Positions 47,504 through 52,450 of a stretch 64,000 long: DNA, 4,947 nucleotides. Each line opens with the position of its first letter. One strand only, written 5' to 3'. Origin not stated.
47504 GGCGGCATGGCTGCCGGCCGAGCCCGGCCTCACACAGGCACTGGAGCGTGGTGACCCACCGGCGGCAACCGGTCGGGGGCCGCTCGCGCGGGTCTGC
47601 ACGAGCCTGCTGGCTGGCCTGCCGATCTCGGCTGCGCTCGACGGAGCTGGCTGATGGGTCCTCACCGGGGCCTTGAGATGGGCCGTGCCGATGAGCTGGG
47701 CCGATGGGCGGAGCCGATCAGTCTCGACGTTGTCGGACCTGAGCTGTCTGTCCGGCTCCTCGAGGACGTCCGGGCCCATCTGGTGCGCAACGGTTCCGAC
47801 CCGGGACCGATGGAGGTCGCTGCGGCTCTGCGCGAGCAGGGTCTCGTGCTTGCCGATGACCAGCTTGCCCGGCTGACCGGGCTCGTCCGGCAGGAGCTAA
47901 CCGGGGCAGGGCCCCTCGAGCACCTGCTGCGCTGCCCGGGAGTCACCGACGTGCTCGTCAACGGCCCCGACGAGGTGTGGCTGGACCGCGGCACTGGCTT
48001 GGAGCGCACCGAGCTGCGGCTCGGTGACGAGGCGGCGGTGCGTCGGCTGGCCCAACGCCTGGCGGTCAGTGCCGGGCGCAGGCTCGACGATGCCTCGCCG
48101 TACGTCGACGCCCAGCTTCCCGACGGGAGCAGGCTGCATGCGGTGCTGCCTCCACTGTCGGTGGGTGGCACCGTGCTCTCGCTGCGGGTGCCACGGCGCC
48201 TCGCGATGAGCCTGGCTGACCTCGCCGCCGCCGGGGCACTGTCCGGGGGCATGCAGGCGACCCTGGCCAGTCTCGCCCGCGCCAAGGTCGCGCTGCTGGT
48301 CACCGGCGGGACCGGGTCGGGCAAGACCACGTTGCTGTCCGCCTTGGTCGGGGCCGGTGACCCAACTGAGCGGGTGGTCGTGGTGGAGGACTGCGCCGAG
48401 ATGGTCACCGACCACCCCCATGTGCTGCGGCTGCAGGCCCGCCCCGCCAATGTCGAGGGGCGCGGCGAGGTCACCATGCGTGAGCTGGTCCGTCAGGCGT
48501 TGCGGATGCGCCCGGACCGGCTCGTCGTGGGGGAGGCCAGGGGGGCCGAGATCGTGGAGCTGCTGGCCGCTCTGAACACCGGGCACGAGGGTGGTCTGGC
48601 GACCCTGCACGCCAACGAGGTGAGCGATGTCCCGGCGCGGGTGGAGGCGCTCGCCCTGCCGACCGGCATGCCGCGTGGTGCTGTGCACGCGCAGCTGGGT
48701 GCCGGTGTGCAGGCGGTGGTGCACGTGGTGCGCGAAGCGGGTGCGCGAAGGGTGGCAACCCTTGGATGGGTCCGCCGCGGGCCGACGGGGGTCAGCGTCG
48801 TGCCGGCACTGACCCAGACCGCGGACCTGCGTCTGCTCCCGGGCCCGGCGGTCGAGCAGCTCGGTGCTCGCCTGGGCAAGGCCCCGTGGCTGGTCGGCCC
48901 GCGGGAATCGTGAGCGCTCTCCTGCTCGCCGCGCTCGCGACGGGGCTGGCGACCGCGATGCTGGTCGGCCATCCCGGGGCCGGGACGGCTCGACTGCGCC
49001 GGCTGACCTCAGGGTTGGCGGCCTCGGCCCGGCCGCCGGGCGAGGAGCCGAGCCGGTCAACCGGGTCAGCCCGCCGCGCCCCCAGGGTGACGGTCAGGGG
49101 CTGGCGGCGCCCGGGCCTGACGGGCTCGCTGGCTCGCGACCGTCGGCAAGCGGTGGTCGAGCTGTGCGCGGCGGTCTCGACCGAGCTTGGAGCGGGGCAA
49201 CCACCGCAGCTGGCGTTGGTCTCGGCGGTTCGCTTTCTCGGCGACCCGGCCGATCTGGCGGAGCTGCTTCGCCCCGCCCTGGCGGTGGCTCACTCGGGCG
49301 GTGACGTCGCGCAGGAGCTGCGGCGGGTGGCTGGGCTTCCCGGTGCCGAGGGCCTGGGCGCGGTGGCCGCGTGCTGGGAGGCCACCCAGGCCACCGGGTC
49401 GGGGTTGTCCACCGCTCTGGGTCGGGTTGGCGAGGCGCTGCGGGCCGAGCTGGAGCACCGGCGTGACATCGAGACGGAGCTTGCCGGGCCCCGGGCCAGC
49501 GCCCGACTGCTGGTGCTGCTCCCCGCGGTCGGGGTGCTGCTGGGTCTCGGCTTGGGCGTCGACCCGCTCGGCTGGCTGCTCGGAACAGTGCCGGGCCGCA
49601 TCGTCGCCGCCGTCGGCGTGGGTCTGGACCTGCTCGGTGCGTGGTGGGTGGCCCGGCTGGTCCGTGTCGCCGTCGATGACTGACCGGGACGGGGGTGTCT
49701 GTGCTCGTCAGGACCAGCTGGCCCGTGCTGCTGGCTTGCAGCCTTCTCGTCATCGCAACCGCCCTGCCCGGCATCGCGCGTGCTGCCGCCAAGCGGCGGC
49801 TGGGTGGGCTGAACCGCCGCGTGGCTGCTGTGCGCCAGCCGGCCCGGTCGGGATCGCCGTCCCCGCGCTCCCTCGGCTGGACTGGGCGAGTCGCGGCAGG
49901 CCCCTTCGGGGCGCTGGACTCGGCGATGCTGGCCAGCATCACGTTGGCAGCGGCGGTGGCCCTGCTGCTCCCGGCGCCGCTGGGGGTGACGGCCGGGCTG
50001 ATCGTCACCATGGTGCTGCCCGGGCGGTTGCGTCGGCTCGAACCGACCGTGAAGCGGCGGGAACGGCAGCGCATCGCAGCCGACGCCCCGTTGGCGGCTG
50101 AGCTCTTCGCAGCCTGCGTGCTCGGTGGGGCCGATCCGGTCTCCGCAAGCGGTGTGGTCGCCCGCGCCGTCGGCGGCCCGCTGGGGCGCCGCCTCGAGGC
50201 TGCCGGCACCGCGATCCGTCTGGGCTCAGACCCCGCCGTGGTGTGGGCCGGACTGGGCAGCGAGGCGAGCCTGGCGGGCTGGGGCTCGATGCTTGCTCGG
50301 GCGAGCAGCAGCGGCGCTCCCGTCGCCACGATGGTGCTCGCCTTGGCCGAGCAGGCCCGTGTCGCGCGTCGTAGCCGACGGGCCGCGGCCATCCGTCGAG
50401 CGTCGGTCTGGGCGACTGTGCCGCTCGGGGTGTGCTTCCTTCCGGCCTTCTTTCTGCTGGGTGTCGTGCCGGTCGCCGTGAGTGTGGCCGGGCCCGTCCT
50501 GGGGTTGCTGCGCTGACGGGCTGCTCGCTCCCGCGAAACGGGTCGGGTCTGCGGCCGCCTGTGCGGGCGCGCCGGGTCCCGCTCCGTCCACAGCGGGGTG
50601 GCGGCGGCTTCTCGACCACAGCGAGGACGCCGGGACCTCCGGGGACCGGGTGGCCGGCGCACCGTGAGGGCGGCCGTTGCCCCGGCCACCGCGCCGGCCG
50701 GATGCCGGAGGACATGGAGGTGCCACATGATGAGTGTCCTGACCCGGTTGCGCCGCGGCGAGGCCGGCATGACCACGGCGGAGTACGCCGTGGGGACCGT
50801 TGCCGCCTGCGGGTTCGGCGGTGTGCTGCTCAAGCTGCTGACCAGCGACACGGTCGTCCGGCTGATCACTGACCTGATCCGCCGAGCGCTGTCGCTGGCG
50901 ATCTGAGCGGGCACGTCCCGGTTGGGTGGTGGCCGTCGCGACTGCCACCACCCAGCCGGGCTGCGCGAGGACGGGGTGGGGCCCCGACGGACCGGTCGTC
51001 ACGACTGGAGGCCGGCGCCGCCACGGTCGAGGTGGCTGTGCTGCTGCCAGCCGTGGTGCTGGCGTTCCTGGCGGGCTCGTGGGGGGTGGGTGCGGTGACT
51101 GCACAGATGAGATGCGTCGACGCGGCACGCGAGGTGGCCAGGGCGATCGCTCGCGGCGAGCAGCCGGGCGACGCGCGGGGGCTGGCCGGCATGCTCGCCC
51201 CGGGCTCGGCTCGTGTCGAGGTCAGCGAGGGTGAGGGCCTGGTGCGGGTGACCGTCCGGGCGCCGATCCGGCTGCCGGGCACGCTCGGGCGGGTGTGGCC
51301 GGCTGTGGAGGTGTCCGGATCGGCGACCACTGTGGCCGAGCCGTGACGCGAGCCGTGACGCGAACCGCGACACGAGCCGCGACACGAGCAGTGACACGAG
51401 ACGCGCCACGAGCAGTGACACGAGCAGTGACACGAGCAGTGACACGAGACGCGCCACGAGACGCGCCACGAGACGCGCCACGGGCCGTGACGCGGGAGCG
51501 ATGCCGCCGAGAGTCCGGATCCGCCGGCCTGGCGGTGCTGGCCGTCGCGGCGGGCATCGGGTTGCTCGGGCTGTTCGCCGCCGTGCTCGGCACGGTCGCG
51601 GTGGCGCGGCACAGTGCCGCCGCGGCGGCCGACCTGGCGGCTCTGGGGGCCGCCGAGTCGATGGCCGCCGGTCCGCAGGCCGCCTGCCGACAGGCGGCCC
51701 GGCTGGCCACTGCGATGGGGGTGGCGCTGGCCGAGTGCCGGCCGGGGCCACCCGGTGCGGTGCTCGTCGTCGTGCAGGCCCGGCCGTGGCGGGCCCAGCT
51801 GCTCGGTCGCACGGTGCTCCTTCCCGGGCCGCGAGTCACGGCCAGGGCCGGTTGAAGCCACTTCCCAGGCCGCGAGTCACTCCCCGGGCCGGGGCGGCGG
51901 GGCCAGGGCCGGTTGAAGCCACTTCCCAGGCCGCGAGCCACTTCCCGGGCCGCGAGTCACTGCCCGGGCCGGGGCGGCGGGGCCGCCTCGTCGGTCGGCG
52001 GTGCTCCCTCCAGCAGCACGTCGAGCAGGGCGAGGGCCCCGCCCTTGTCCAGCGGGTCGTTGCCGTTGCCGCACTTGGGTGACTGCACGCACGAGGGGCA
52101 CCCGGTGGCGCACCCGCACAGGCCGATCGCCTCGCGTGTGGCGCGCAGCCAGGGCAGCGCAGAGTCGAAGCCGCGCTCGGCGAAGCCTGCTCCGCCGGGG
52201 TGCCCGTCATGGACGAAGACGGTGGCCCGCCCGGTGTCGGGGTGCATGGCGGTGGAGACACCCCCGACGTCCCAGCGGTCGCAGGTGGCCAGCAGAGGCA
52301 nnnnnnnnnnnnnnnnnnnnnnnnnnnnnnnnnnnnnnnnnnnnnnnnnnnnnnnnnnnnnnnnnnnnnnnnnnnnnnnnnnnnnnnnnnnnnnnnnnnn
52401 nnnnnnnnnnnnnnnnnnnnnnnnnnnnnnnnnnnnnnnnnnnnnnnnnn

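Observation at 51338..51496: In-frame 12-nt minisatellite (~13 copies) at the junction of two TadE-like genes in the Tad/Flp pilus locus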

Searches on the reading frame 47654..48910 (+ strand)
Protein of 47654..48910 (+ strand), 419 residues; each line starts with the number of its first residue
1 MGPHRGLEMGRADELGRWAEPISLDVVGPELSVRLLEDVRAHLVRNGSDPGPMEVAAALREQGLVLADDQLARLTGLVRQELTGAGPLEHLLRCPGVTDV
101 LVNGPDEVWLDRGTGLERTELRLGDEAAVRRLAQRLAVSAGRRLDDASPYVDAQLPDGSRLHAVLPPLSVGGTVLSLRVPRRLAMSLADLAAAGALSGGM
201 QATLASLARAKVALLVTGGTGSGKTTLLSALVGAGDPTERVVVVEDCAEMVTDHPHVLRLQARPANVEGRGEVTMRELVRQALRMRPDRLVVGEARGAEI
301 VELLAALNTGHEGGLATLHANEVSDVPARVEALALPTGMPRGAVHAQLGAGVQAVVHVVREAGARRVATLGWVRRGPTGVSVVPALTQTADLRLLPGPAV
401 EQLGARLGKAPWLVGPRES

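Call 7: search_protein_families(library=ncbifam, proteins=[window:47654-48910:+], max_evalue=0.01)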
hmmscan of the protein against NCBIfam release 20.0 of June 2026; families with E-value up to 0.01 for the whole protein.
window:47654-48910:+ (419 aa): 20 families
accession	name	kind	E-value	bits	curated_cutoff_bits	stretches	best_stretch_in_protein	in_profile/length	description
TIGR03819.1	heli_sec_ATPase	hypoth_equivalog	5.8e-138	459.7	373.15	1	35-370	1-338/340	TadA family conjugal transfer-associated ATPase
TIGR02788.1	VirB11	equivalog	6e-53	179.9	249.95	2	209-368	142-304/308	P-type DNA transfer ATPase VirB11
TIGR02782.1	TrbB_P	equivalog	1.4e-49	169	304.55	1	91-370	17-290/303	P-type conjugative transfer ATPase TrbB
NF058587.1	archaellum_moto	equivalog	8.3e-43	146.9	550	1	55-331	117-394/527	archaellum flagellar ATPase motor FlaI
NF010475.0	PRK13900.1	equivalog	1.5e-42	145.9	389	2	210-367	159-319/333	type IV secretion system ATPase VirB11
NF010469.0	PRK13894.1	subfamily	1.4e-41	142.9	508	1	88-368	27-302/320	conjugal transfer ATPase TrbB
NF053672.1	bindosome_BasE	exception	8.7e-35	120.4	1000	1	119-335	177-393/512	bindosome assembly system ATPase subunit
NF010407.0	PRK13833.1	subfamily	2.5e-30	106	499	1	95-369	29-296/323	conjugal transfer protein TrbB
NF010425.0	PRK13851.1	equivalog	1e-27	96.9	461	2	197-322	148-272/344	type IV secretion system protein VirB11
NF041000.1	ATPase_ComGA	equivalog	1.3e-16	60.4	300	1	206-335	122-247/267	competence type IV pilus ATPase ComGA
TIGR01420.1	pilT_fam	subfamily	4.8e-15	55.6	319.1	1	204-356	114-263/343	PilT/PilU family type 4a pilus ATPase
NF007755.0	PRK10436.1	equivalog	3.7e-14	52.3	617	1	189-338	197-340/465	type II secretion system protein GspE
TIGR02533.1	type_II_gspE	equivalog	1e-11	44.2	630.25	1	186-326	218-352/486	type II secretion system ATPase GspE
NF053534.1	T4PilAsmATPsTfpB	equivalog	2.3e-11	42.8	850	1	209-339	334-458/584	type IV pilus assembly ATPase TfpB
TIGR02525.1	plasmid_TraJ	equivalog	1.8e-10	40.4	368.3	1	205-348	143-286/372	plasmid transfer ATPase TraJ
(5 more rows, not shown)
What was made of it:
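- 47654..48913 (+): TadA-family ATPase (context: start of the tad-like operon segment). TIGR03819, 459.7 bits (call 7).
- On Rv3654c-family TadE-like protein (TIGR03816), downstream gene: Both are present above cutoff, at 47654-48913 and 51957-54575(-) (call 7).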

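Call 8: search_protein_families(library=pfam, proteins=[window:47654-48910:+], max_evalue=0.01)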
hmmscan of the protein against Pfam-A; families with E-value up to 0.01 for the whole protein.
window:47654-48910:+ (419 aa): 9 families
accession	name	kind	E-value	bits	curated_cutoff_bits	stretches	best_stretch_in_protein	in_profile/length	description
PF00437.27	T2SSE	-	6.8e-55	186.6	24.9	1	82-361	2-280/370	Type II/IV secretion system protein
PF06414.18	Zeta_toxin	-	9e-06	25.7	22.3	1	209-280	14-85/199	Zeta toxin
PF14532.12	Sigma54_activ_2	-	0.00077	20.1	25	1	193-252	3-62/138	Sigma-54 interaction domain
PF13401.12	AAA_22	-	0.00087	20.1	27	1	213-295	7-93/130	AAA domain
PF02492.25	cobW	-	0.00092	19.3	20.7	1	214-255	3-45/180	CobW/HypB/UreG, nucleotide-binding domain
PF00005.33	ABC_tran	-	0.0015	19.5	25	1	214-245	14-45/137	ABC transporter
PF13555.12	AAA_29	-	0.0019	18.4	27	1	205-231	17-42/61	P-loop containing region of AAA domain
PF13521.12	AAA_28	-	0.0037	17.9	27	1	215-256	3-40/164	AAA domain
PF13191.12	AAA_16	-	0.0042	18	32.6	1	212-285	25-85/167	AAA ATPase domain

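Call 10: find_related_loci(query=window:47654-48910:+, collection=genome_contigs, flank=6000)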
Query window:47654-48910:+ (419 aa) in genome_contigs; peptide patterns used: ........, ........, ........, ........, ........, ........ (x = any residue, [..] = any of these).
599 stretches matched a pattern (row limit reached: there are more); 404 encode a relative of the query (tblastn E <= 1e-3); the best 80 are kept; 80 distinct loci.
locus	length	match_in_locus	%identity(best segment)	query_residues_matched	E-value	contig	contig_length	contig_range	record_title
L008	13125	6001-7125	58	31-403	9e-125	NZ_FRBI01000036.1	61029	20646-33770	Actinacidiphila paucisporea strain CGMCC 4.2025, whole genome shotgun sequence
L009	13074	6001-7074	60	31-386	4e-124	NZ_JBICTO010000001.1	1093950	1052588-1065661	Streptomyces sp. NPDC049040 NPDC049040_415_D3.ctg-0001, whole genome shotgun sequence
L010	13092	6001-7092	59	31-398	7e-123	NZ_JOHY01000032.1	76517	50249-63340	Streptomyces sp. NRRL F-5123 contig32.1, whole genome shotgun sequence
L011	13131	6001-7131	58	3-387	2e-121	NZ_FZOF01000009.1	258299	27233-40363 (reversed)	Actinacidiphila glaucinigra strain CGMCC 4.1858, whole genome shotgun sequence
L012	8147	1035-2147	58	35-403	1e-120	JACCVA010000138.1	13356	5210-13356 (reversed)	MAG: Nocardioidaceae bacterium isolate MGR_bin114 SD2897-2912_k127_3287750, whole genome shotgun sequence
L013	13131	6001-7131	58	34-408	1e-121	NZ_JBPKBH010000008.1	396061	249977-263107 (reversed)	Yinghuangia sp. YIM S09857 Scaffold8, whole genome shotgun sequence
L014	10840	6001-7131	57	34-408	7e-121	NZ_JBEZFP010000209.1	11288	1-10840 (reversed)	Streptodolium elevatio strain NPDC048946 NPDC048946_48_E11.ctg-0209, whole genome shotgun sequence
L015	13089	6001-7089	59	22-386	3e-121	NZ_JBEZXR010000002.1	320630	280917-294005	Streptomyces sp. NPDC026673 NPDC026673_31_F2.ctg-0002, whole genome shotgun sequence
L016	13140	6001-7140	56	31-410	2e-120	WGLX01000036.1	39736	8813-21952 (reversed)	MAG: Actinomycetales bacterium isolate RI_321 c_000000021819, whole genome shotgun sequence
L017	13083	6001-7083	59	33-390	4e-120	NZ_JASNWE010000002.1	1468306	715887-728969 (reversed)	Actinomadura xylanilytica strain KACC 20219 contig2, whole genome shotgun sequence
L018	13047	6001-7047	63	35-374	6e-120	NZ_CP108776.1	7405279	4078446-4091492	Embleya sp. NBC_00896 chromosome, complete genome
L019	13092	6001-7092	59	22-387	4e-119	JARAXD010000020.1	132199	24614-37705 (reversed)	Streptomyces sp. ME19-03-3 ME19-03-3_20, whole genome shotgun sequence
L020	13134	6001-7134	57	6-386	2e-119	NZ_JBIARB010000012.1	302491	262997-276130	Streptomyces sp. NPDC002574 NPDC002574_298_G6.ctg-0012, whole genome shotgun sequence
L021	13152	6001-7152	58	26-407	4e-119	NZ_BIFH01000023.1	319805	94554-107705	Embleya hyalina strain NBRC 13850 sequence23, whole genome shotgun sequence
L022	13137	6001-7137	56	31-407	1e-118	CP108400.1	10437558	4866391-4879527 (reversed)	Streptomycetaceae bacterium NBC_01309 chromosome, complete genome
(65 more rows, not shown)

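Call 17: find_homologous_proteins(query=window:47654-48910:+, max_evalue=1e-60)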
Query window:47654-48910:+ (419 aa): 7990 proteins with E <= 1e-60 among 8000 candidates; the best 120 are listed.
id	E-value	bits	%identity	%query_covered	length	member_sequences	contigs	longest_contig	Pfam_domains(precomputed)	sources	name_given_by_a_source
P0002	3.6e-259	878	100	100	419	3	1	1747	PF06414.19,PF00437.27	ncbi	-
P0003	1.1e-192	659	83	93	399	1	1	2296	PF00437.27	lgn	-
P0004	4.8e-130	453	61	94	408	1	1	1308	PF00437.27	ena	-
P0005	4.7e-128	446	60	90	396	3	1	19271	PF00437.27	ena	-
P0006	6.1e-128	446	63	86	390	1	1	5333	PF00437.27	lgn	-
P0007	4.8e-127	443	60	92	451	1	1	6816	PF00437.27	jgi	jgi:pilus assembly protein CpaF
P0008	3.6e-125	437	60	88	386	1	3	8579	PF00437.27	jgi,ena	-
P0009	4.6e-125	436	60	91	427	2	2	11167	PF00437.27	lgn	-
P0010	5.1e-125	436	61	91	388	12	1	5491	PF00437.27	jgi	jgi:pilus assembly protein CpaF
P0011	1.1e-123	432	60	89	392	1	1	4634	PF00437.27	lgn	-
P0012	3.2e-123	430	60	86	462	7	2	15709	PF00437.27,PF27713.1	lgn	-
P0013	3.8e-123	430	58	90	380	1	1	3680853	PF06414.19,PF00437.27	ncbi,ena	-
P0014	5.2e-123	429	64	84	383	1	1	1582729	PF00437.27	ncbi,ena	-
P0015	8.8e-123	429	59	93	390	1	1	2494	PF06414.19,PF00437.27,PF27713.1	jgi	jgi:pilus assembly protein CpaF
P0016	8.8e-123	429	59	90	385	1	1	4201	PF00437.27,PF27713.1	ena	-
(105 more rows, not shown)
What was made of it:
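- Tried and rejected: The TadA protein search (call 17) showed that the lineage is isolated.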

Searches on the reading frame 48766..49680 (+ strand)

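Call 7: search_protein_families(library=ncbifam, proteins=[window:48766-49680:+], max_evalue=0.01)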
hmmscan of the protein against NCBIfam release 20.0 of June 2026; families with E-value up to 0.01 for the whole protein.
window:48766-49680:+ (305 aa): 0 families

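Call 8: search_protein_families(library=pfam, proteins=[window:48766-49680:+], max_evalue=0.01)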
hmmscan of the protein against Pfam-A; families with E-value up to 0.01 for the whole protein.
window:48766-49680:+ (305 aa): 1 family
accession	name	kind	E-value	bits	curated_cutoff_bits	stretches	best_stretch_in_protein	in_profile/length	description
PF00482.28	T2SSF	-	1.2e-08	35.4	25.2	1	134-259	2-122/125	Type II secretion system (T2SS), protein F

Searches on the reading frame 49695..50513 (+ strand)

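Call 7: search_protein_families(library=ncbifam, proteins=[window:49695-50513:+], max_evalue=0.01)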
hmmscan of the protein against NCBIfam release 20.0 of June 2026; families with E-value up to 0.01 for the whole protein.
window:49695-50513:+ (273 aa): 0 families

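Call 8: search_protein_families(library=pfam, proteins=[window:49695-50513:+], max_evalue=0.01)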
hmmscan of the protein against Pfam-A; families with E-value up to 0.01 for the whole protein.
window:49695-50513:+ (273 aa): 1 family
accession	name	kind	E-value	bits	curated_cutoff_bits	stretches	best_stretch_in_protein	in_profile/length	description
PF00482.28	T2SSF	-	3.3e-09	37.2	25.2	1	135-256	2-123/125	Type II secretion system (T2SS), protein F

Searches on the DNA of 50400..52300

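Call 43: search_rna_families(source=window, start=50400, end=52300, threshold=evalue, max_evalue=1)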
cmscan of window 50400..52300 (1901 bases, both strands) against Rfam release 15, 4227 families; matches with E-value up to 1: 4.
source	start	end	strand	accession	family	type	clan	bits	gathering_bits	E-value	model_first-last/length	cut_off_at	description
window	51349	51415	-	RF03934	mir-m107-1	Gene; miRNA;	-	22.4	83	0.41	1-65/65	no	mir-m107-1 microRNA precursor family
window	51414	51492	-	RF03552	mir-43_2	Gene; miRNA;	-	21.6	90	0.096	1-78/78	no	mir-43_2 microRNA precursor family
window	51353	51398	+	RF03012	Mu-gpT-DE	Gene; sRNA;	-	19.2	49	0.24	1-53/53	no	Mu-gpT-DE RNA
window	51342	51384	-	RF03552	mir-43_2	Gene; miRNA;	-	18.4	90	0.85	1-78/78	no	mir-43_2 microRNA precursor family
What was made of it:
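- On Known structured RNA (Rfam): Best matches are 18-22 bits against gathering scores of 49-90 (call 43).
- There is no Rfam family above noise; the best hits are miRNA models at 18-22 bits against gathering scores of 83-90 (call 43).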

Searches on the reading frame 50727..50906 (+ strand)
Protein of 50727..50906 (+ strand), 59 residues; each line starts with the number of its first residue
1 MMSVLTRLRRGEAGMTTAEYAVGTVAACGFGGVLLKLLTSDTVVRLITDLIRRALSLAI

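Call 7: search_protein_families(library=ncbifam, proteins=[window:50727-50903:+], max_evalue=0.01)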
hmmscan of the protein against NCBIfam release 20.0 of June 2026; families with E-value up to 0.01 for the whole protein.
window:50727-50903:+ (59 aa): 0 families

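Call 8: search_protein_families(library=pfam, proteins=[window:50727-50903:+], max_evalue=0.01)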
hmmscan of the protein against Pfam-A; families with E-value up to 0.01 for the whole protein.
window:50727-50903:+ (59 aa): 1 family
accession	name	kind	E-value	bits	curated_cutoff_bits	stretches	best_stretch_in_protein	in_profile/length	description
PF14029.11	DUF4244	-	2.2e-23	81.9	27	1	6-56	4-54/54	Protein of unknown function (DUF4244)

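Call 9: find_encoding_contigs(protein=window:50727-50906:+, flank=4000, max_places=10)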
Protein window:50727-50906:+ (59 aa): 10 contigs read that carry it; 7 places shown.
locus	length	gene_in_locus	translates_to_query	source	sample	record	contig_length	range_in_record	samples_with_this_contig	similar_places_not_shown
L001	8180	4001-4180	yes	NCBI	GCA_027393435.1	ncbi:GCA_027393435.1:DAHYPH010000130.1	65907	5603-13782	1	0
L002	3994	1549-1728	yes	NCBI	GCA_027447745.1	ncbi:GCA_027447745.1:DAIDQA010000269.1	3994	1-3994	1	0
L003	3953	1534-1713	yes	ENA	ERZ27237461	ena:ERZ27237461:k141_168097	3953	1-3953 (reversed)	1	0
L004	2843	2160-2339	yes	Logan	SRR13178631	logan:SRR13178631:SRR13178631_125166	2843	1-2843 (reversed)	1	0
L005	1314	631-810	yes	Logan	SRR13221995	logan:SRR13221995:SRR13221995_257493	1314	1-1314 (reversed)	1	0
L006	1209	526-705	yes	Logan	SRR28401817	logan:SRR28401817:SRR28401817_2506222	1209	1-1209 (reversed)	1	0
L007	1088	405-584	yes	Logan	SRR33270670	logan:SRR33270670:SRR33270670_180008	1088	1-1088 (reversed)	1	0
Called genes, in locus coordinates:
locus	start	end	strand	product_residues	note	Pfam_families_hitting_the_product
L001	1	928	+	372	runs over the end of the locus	PF26563:Rv3660c_N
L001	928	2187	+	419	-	PF00437:T2SSE, PF06414:Zeta_toxin (weak)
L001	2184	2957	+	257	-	PF00482:T2SSF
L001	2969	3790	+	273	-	PF00482:T2SSF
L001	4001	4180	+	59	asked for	PF14029:DUF4244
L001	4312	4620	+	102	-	-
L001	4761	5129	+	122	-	-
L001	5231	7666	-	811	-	PF00270:DEAD, PF00271:Helicase_C, PF22982:WHD_HRQ1, PF09369:MZB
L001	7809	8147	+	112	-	PF01740:STAS, PF13466:STAS_2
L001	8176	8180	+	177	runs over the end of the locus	PF13581:HATPase_c_2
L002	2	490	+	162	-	?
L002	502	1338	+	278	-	PF00482:T2SSF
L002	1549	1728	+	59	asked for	PF14029:DUF4244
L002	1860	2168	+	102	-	-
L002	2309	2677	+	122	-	-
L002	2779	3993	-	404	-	?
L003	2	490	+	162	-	?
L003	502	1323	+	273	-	PF00482:T2SSF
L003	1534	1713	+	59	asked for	PF14029:DUF4244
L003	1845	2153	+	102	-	-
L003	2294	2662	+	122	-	-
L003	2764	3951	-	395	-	?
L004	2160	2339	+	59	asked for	PF14029:DUF4244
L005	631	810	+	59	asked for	PF14029:DUF4244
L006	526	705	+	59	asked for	PF14029:DUF4244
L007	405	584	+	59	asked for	PF14029:DUF4244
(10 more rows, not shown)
